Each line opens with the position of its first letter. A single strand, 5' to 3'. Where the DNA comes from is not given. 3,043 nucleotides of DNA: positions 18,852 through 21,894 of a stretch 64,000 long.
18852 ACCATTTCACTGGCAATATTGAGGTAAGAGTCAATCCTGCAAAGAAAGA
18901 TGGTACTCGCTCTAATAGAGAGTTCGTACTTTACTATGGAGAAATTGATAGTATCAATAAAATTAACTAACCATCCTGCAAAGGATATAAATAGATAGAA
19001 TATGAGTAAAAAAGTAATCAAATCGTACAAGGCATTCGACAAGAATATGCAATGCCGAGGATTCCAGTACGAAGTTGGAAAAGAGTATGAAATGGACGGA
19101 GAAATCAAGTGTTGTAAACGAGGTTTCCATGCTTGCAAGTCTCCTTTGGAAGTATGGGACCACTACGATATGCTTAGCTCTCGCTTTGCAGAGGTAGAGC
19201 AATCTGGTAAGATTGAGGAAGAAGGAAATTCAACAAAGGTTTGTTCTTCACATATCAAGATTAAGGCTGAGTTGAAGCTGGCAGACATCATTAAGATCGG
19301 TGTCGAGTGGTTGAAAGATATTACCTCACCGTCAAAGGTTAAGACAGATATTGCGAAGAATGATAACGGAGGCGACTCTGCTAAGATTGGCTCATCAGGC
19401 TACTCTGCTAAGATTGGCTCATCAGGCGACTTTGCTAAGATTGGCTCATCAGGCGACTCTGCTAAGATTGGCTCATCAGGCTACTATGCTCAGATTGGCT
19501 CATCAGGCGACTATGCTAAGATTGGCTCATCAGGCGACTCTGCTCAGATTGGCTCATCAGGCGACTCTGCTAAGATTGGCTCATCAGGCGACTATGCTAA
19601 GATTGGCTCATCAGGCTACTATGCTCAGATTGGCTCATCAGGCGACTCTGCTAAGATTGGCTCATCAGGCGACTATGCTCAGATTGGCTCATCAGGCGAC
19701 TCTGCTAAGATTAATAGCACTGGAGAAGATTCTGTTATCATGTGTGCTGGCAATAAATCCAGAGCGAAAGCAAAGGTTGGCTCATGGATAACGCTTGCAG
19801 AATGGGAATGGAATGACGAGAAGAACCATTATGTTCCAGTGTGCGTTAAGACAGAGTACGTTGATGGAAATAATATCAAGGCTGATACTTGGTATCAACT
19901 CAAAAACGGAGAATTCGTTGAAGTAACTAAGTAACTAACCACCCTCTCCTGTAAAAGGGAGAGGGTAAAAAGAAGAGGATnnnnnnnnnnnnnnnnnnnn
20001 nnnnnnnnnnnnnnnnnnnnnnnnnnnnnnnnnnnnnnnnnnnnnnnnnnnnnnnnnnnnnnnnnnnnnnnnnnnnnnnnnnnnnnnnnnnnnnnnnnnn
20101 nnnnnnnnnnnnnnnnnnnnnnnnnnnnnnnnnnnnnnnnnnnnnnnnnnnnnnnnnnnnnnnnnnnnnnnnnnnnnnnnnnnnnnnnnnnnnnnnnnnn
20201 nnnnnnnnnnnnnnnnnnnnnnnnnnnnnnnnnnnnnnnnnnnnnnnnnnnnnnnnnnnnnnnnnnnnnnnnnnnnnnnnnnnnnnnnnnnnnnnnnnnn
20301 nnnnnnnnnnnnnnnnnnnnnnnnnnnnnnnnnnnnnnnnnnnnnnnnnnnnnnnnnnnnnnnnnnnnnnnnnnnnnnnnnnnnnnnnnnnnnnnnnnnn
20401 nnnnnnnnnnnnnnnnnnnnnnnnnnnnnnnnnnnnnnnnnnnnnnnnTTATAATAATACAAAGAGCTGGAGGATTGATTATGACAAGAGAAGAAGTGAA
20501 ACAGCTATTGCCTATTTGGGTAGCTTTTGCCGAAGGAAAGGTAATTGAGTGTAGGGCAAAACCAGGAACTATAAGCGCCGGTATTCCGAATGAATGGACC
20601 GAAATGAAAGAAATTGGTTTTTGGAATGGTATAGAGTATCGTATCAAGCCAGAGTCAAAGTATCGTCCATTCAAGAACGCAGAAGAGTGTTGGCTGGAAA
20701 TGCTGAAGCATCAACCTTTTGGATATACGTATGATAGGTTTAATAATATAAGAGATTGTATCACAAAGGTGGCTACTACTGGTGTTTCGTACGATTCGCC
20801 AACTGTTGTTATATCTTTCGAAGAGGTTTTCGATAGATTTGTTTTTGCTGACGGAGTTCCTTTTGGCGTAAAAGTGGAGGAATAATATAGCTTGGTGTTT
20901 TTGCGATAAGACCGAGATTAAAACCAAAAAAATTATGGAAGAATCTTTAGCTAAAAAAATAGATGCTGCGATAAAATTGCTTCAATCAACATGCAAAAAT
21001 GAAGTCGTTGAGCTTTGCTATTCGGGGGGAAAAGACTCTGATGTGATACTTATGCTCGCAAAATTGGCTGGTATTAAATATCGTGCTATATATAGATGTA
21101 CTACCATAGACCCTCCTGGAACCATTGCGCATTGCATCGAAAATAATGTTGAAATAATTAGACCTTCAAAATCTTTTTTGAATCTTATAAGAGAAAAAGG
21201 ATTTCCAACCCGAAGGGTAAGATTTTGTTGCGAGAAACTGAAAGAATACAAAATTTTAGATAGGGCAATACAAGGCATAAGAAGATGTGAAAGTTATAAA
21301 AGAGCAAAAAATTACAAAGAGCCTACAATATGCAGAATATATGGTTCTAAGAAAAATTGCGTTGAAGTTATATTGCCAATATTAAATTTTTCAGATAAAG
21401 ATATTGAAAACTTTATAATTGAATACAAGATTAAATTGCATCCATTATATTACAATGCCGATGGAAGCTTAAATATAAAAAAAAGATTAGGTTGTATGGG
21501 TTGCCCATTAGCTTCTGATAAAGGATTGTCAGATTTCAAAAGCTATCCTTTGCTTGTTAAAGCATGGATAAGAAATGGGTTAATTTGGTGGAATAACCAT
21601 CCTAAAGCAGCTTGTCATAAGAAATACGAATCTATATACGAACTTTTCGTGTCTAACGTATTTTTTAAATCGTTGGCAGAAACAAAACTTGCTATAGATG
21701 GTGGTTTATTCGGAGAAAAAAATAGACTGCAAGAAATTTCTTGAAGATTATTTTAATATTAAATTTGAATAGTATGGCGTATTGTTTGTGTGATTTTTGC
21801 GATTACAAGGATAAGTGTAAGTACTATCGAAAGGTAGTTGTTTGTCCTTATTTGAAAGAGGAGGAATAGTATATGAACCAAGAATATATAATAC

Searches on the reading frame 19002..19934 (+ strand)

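Call 108: search_protein_families(library=phrogs, proteins=[window:19002-19934:+], max_evalue=0.00001)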
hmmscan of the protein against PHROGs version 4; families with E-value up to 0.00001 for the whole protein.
window:19002-19934:+ (310 aa): 7 families
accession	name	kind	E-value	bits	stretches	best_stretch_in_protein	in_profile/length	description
phrog_4433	-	unknown function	2.6e-57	195.6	1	3-309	10-311/312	-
phrog_27197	-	unknown function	3.7e-20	73.2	1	216-308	5-96/97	-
phrog_14105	-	unknown function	6.6e-19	69.1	1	3-128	7-130/297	-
phrog_9215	-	unknown function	3.8e-10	40.9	1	6-89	66-155/268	-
phrog_8745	-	tail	8.2e-10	37.6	1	57-244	1344-1503/1803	tail fiber protein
phrog_36982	-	unknown function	2.6e-06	26.6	1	118-246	299-423/944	-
phrog_5073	-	tail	4.4e-06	27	1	115-233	92-212/519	tail fiber protein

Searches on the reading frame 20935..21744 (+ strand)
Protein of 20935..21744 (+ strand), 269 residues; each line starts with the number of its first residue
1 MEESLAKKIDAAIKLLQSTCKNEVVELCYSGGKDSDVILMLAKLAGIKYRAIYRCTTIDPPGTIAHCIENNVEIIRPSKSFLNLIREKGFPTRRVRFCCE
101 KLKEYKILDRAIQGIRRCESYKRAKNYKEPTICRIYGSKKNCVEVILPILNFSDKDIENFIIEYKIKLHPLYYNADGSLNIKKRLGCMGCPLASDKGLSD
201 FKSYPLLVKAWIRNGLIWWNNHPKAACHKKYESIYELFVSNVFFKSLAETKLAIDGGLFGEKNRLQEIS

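Call 108: search_protein_families(library=phrogs, proteins=[window:20935-21744:+], max_evalue=0.00001)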
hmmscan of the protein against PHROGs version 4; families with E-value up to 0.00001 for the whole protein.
window:20935-21744:+ (269 aa): 2 families
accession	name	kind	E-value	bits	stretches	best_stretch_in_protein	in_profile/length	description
phrog_424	-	moron, auxiliary metabolic gene and host takeover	1.1e-27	98.1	1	8-213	144-363/460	phosphoadenosine phosphosulfate reductase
phrog_2302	-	moron, auxiliary metabolic gene and host takeover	1.8e-10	41.3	1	110-173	163-225/381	phosphoadenosine phosphosulfate reductase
